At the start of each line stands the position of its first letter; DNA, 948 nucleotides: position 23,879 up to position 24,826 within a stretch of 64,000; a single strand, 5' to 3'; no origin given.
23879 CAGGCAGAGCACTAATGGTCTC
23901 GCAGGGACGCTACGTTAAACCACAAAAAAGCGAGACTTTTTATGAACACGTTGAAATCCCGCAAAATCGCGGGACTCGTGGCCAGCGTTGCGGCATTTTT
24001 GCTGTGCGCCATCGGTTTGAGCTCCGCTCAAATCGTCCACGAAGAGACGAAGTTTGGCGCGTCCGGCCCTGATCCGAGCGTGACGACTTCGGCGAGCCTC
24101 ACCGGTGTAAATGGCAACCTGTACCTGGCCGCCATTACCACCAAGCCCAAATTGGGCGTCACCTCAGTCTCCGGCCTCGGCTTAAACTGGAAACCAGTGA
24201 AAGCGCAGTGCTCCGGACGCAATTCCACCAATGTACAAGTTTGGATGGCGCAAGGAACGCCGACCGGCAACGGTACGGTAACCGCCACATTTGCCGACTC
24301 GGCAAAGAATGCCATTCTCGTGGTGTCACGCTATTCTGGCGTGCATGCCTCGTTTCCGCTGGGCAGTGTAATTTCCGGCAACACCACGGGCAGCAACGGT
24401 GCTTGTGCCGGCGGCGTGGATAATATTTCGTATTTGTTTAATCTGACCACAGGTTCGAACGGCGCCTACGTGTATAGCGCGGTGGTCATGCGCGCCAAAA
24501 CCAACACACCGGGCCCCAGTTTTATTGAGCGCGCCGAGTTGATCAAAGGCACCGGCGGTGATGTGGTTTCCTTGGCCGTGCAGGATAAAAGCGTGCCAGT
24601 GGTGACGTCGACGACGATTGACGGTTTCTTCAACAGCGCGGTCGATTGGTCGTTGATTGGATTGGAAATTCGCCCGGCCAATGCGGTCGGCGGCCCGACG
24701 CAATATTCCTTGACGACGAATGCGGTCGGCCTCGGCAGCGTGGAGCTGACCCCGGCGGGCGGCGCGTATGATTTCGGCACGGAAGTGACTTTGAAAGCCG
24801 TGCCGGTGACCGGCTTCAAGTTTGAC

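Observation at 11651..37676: A 26-kb tandem array of six giant mosaic surface-protein paralogues splits an EPS biosynthesis locus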

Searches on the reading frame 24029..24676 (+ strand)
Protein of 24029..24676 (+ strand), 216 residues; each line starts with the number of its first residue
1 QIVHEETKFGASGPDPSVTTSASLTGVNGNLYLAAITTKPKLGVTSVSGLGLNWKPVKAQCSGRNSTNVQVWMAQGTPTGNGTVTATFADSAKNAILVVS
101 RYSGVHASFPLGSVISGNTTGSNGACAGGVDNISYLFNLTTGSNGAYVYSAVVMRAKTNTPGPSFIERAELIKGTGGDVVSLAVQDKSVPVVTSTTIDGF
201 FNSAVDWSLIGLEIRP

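Call 13: search_solved_structures(query=window:24029-24676:+, max_evalue=10)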
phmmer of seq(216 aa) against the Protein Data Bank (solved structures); distinct sequences matched with E-value up to 10: 4.
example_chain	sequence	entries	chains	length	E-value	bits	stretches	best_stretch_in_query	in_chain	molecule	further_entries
5wa0_A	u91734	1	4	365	0.14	14.8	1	140-211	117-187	Putative sulfite oxidase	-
4pw3_A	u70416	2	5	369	0.14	14.8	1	140-211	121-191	Putative sulfite oxidase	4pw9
5k3x_A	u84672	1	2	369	0.15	14.8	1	140-211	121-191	Putative sulfite oxidase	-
3q0i_A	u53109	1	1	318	0.47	13.1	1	143-213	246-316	Methionyl-tRNA formyltransferase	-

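Call 24: search_protein_families(library=pfam, proteins=[window:24029-24676:+], max_evalue=10)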
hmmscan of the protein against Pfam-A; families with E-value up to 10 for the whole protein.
window:24029-24676:+ (216 aa): 0 families

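Call 25: search_protein_representatives(alignment_id=A1)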
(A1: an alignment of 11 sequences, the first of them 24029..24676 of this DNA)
Query: 11 sequences, 216 profile positions. Proteins with E-value up to 0.001 (for the whole library): 1147; up to 1e-10: 857; up to 1e-30: 491. The best 150 are listed.
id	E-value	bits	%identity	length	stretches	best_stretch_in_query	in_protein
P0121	0.0e+00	1154.3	-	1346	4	2-216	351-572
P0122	0.0e+00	1108.9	-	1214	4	2-216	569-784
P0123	0.0e+00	1033.2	-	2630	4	2-215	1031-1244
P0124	6.6e-295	986.5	-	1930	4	5-216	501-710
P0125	4.0e-282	944.7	-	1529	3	1-216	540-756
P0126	1.4e-280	939.7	-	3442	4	4-214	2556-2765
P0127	2.9e-280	938.6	-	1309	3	1-216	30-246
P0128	3.4e-270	905.7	-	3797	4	5-216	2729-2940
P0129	2.3e-240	808.2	-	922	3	2-216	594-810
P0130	7.6e-236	793.5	-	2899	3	1-216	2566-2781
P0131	2.1e-232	782.2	-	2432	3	1-215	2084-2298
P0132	1.2e-225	760.1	-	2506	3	2-216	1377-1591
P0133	2.0e-225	759.4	-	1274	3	2-216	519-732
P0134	7.5e-219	737.9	-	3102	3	2-216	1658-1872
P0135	9.9e-213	717.9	-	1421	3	5-216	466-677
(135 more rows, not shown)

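Call 26: find_homologous_proteins(query=A1)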
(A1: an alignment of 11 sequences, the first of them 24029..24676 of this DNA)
Query A1 (11 sequences) (216 aa, profile of the alignment): 168 proteins with E <= 0.001 among 8000 candidates; the best 120 are listed.
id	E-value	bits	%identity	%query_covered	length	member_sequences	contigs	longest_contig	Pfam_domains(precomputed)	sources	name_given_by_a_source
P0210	1.8e-108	379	54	67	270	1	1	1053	-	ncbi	ncbi:MAG: hypothetical protein ACREUU_16435, partial [Gammaproteobacteria bacterium]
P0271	3.3e-101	355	54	77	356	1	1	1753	PF18998.7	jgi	jgi:uncharacterized repeat protein (TIGR02543 family)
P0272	3.5e-95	335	59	100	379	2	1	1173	PF18962.8,PF18998.7,PF13860.13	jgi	jgi:uncharacterized repeat protein (TIGR02543 family)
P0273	1.3e-94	334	56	100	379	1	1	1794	PF18998.7,PF13860.13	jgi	jgi:hypothetical protein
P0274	2.5e-94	333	55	100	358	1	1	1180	PF18998.7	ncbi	ncbi:MAG: InlB B-repeat-containing protein, partial [bacterium]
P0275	1.0e-93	331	55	100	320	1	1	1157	PF18998.7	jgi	-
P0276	3.5e-93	329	56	100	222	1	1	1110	-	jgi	jgi:hypothetical protein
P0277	1.1e-92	327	54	100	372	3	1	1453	PF13860.13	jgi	jgi:hypothetical protein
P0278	2.8e-91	323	54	100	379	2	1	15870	PF18962.8,PF13860.13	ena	-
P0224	6.0e-91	322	56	100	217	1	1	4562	-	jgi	jgi:hypothetical protein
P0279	1.2e-90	320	52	100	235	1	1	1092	-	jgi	jgi:hypothetical protein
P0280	1.3e-90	320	55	99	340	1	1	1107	PF13860.13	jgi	jgi:hypothetical protein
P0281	1.9e-90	320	49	100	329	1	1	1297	PF18962.8,PF13860.13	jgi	jgi:flagellar hook assembly protein FlgD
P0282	2.0e-90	320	53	100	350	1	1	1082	PF18962.8,PF13860.13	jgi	jgi:hypothetical protein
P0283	2.3e-90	320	52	100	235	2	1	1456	-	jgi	jgi:hypothetical protein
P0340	3.8e-71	257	47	98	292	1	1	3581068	-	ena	-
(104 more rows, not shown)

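Call 34: find_related_loci(query=A1, collection=genome_contigs, flank=10000)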
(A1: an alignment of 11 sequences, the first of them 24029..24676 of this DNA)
Query A1 (216 aa) in genome_contigs; peptide patterns used: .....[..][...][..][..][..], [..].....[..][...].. (x = any residue, [..] = any of these).
135 stretches matched a pattern; 79 encode a relative of the query (tblastn E <= 1e-3); 70 distinct loci.
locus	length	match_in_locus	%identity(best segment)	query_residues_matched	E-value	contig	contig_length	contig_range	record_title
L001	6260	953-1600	99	1-216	6e-141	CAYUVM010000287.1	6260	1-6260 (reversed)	MAG TPA_asm: uncultured Cytophagia bacterium isolate SRP173033_co3_178 genome assembly, contig: NODE_18549_length_6260_c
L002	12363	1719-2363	58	1-216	3e-78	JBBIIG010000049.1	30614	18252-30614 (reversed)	MAG: bacterium isolate BR1S70218_bin_133 NODE_1710_length_30614_cov_5.720933, whole genome shotgun sequence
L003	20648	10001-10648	56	1-216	1e-75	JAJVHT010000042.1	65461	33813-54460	MAG: bacterium isolate Bin_13 c_000000001579, whole genome shotgun sequence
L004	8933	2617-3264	52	1-216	5e-72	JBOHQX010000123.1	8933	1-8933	MAG: bacterium isolate M3-S_metawrap_bin.56 k127_2814385, whole genome shotgun sequence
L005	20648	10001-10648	51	1-216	2e-71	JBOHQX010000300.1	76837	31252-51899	MAG: bacterium isolate M3-S_metawrap_bin.56 k127_1769668, whole genome shotgun sequence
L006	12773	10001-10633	53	1-216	2e-71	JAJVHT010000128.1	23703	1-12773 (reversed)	MAG: bacterium isolate Bin_13 c_000000004927, whole genome shotgun sequence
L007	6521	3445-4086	55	1-216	3e-71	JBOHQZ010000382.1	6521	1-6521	MAG: bacterium isolate SD8033_maxbin2.bin.2_sub NODE_3975_length_6521_cov_3.220519, whole genome shotgun sequence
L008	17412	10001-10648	55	1-215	1e-70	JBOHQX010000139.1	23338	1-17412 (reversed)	MAG: bacterium isolate M3-S_metawrap_bin.56 k127_3735343, whole genome shotgun sequence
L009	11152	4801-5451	53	1-216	8e-71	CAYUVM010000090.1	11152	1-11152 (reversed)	MAG TPA_asm: uncultured Cytophagia bacterium isolate SRP173033_co3_178 genome assembly, contig: NODE_7950_length_11152_c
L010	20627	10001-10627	53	6-216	9e-71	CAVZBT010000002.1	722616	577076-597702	MAG: uncultured Acidobacteriota bacterium isolate MFD00905.bin.2.153 genome assembly, contig: contig_17836, whole genome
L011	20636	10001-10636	51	2-216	3e-70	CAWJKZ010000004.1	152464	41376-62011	MAG: uncultured Acidobacteriota bacterium isolate MFD05942.bin.2.47 genome assembly, contig: contig_12699, whole genome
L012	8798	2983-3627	51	1-216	3e-70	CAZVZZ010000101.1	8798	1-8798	MAG TPA_asm: uncultured Cytophagia bacterium isolate SRP173033_co3_202 genome assembly, contig: NODE_11303_length_8798_c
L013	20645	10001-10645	53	2-216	3e-70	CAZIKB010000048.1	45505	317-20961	MAG TPA_asm: uncultured Cytophagia bacterium isolate binchicken_co121_9 genome assembly, contig: NODE_298_length_45505_c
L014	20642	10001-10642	50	2-215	9e-70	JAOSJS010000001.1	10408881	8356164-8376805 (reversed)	MAG: Ardenticatenaceae bacterium isolate FR_9 contig_134_pilon, whole genome shotgun sequence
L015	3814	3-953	55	2-216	6e-69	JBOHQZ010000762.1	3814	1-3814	MAG: bacterium isolate SD8033_maxbin2.bin.2_sub NODE_11245_length_3814_cov_2.637646, whole genome shotgun sequence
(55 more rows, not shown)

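Call 38: predict_structure(alignment_id=A4)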
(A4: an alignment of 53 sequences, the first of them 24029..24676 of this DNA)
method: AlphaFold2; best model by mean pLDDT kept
length: 216 residues; sequences in the alignment: 53
mean_pLDDT: 97.7   pTM: 0.93
mean pLDDT of the five models: 97.7, 97.8, 97.8, 97.6, 97.3
residues with pLDDT >= 90: 215; 70-90: 1; 50-70: 0; < 50: 0
segments of 3 or more residues with pLDDT < 50: none
pLDDT, mean of each block of 10 residues (from residue 1): 98 98 98 98 98 99 97 98 98 98 98 98 96 98 98 96 98 95 98 98 98 98
secondary structure, 60 per line:
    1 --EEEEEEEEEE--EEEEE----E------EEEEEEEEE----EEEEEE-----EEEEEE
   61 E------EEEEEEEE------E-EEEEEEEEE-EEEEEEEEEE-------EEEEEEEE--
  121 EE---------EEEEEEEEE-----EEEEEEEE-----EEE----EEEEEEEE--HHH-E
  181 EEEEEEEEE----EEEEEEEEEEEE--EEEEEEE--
elements in order: E3-12 E15-19 E31-39 E44-49 E55-61 E68-75 E84-92 E94-103 E111-118 E132-140 E146-153 E159-161 E166-173 E180-189 E194-205 E208-214

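Call 43: fold_search(model_id=the predicted structure, library=pdb)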
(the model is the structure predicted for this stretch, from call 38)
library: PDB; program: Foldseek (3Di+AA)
matches with E <= 10: 544; with E <= 0.001: 0
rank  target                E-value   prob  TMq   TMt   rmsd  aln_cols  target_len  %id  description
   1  2zah_A                7.5e-03  0.35  0.24  0.19  19.0       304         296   12  X-ray structure of Melon necrotic spot virus (released 2008-10-07)
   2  5y96_B                1.9e-02  0.18  0.22  0.14  19.8       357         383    8  Crystal structure of ANXUR1 extracellular domain from Arabidopsis thaliana (released 2018-02-28)
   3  6fig_B                2.0e-02  0.23  0.23  0.15  17.5       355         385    8  Crystal structure of the ANX1 ectodomain from Arabidopsis thaliana (released 2018-07-11)
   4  6avr_A                2.4e-02  0.13  0.18  0.06  25.6       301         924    9  Human alpha-V beta-3 Integrin (intermediate conformation) in complex with the therapeutic antibody LM609 (released 2017-11-01)
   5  4nen_A                2.5e-02  0.35  0.27  0.07  23.1       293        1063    8  An internal ligand-bound, metastable state of a leukocyte integrin, aXb2 (released 2014-01-15)
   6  6avq_A                2.5e-02  0.13  0.18  0.06  25.5       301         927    9  The Therapeutic Antibody LM609 Selectively Inhibits Ligand Binding to Human alpha-V beta-3 Integrin via Steric Hindran (released 2017-11-01)
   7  6mrm_A                2.8e-02  0.33  0.27  0.22  19.3       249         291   12  Red Clover Necrotic Mosaic Virus (released 2019-10-16)
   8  8t2v_A                3.0e-02  0.12  0.19  0.06  25.8       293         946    9  Cryo-EM Structures of Full-length Integrin alphaIIbbeta3 in Native Lipids (released 2023-07-26)
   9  6avu_A                3.3e-02  0.10  0.18  0.06  26.2       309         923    8  Human alpha-V beta-3 Integrin (open conformation) in complex with the therapeutic antibody LM609 (released 2017-11-01)
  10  3smh_A                5.2e-02  0.09  0.21  0.15  19.6       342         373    9  Crystal structure of major peanut allergen Ara h 1 (released 2012-02-15)
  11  8xen_A                6.8e-02  0.08  0.17  0.06  27.1       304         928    9  Cryo-EM structure of integrin ITGAV/ITGB3 complex, conformation 4 (released 2024-12-18)
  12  5mj6_A                7.2e-02  0.04  0.12  0.06  18.1       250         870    7  Ligand-induced conformational change of Insulin-regulated aminopeptidase: insights on catalytic mechanism and active s (released 2017-04-05)
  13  6mrm_C                8.0e-02  0.15  0.26  0.20  19.8       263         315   11  Red Clover Necrotic Mosaic Virus (released 2019-10-16)
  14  2vqa_A                8.5e-02  0.08  0.21  0.16  17.2       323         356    9  Protein-folding location can regulate Mn versus Cu- or Zn-binding. Crystal Structure of MncA. (released 2008-10-28)
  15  9qvf_A                9.0e-02  0.10  0.20  0.17  19.2       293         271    8  Turnip Crinkle Virus: virus-like particles (TCV-P38+1) (released 2025-04-23)
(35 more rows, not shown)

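Call 48: fold_search(model_id=the predicted structure, library=viral)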
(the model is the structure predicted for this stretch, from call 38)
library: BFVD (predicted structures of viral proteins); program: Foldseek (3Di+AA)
matches with E <= 10: 597; with E <= 0.001: 71
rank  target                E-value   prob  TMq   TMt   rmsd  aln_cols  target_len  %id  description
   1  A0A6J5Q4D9            8.3e-12  1.00  0.83  0.45   2.3       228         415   19  Uncharacterized protein [uncultured Caudovirales phage]
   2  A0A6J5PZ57            1.9e-10  1.00  0.81  0.76   2.9       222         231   15  Uncharacterized protein [uncultured Caudovirales phage]
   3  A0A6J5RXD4            2.1e-10  1.00  0.74  0.32   4.3       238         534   14  Uncharacterized protein [uncultured Caudovirales phage]
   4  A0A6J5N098            2.6e-10  1.00  0.82  0.70   2.4       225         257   16  Uncharacterized protein [uncultured Caudovirales phage]
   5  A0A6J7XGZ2            4.0e-10  1.00  0.73  0.25   5.2       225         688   16  Uncharacterized protein [uncultured Caudovirales phage]
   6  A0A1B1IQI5            4.3e-09  1.00  0.81  0.23   2.4       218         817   21  (no name in the UniProt tables at hand)
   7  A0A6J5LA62            1.9e-08  1.00  0.73  0.64   4.1       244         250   15  Uncharacterized protein [uncultured Caudovirales phage]
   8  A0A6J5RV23            2.5e-08  1.00  0.66  0.45   5.8       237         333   16  Ig-like domain-containing protein [uncultured Caudovirales phage]
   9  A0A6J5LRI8            2.6e-08  1.00  0.70  0.69   4.2       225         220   18  Uncharacterized protein [uncultured Caudovirales phage]
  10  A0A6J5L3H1            3.0e-08  1.00  0.74  0.70   3.9       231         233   15  Uncharacterized protein [uncultured Caudovirales phage]
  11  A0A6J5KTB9            3.5e-08  1.00  0.73  0.32   3.3       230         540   15  Uncharacterized protein [uncultured Caudovirales phage]
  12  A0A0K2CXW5            6.8e-08  1.00  0.70  0.67   3.5       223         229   13  (no name in the UniProt tables at hand)
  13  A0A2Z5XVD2            1.1e-07  1.00  0.75  0.26   3.3       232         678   14  Minor tail protein [Mycobacterium phage PP]
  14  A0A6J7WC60            1.2e-07  1.00  0.72  0.68   4.7       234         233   18  Uncharacterized protein [uncultured Caudovirales phage]
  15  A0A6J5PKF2            1.3e-07  1.00  0.69  0.60   6.0       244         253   17  Uncharacterized protein [uncultured Caudovirales phage]
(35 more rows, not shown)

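Call 51: find_encoding_contigs(protein=P0340, flank=10000, max_places=1)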
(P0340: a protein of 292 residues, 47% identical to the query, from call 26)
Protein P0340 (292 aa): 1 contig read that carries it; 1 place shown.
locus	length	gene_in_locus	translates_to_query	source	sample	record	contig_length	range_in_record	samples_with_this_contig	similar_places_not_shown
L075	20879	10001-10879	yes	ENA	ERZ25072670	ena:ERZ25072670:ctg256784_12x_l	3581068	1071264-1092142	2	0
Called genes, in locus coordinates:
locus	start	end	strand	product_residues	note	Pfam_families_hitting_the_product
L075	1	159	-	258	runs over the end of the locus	PF00144:Beta-lactamase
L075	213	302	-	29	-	-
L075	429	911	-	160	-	PF07719:TPR_2 (faint), PF07721:TPR_4 (faint), PF13428:TPR_14 (faint), PF13432:TPR_16 (faint), PF14559:TPR_19 (faint)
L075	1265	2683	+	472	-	-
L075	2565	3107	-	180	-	-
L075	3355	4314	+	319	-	-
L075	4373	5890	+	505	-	PF03050:DDE_Tnp_IS66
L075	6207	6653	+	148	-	-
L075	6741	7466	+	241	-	PF24517:CBM96, PF00801:PKD, PF18911:PKD_4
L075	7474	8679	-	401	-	PF07592:DDE_Tnp_ISAZ013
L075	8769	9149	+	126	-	PF01833:TIG (weak)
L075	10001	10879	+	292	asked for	-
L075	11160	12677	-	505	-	PF03050:DDE_Tnp_IS66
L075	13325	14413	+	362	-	PF22073:Cep192_D4 (faint)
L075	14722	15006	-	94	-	-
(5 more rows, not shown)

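Call 66: search_solved_structures(query=A4, max_evalue=1)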
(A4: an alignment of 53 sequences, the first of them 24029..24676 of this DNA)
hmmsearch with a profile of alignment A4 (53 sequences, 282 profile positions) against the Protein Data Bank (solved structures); distinct sequences matched with E-value up to 1: 0.

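Call 67: search_protein_families(library=phrogs, proteins=[window:24029-24676:+], max_evalue=0.1)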
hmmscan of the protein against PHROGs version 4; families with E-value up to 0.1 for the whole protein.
window:24029-24676:+ (216 aa): 0 families

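Call 86: search_dna_similar(query=window:24029-24676:+, collection=phages, mode=protein, max_evalue=0.001, max_rows=10)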
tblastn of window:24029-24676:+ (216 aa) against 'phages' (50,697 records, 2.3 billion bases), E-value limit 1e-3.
No match.
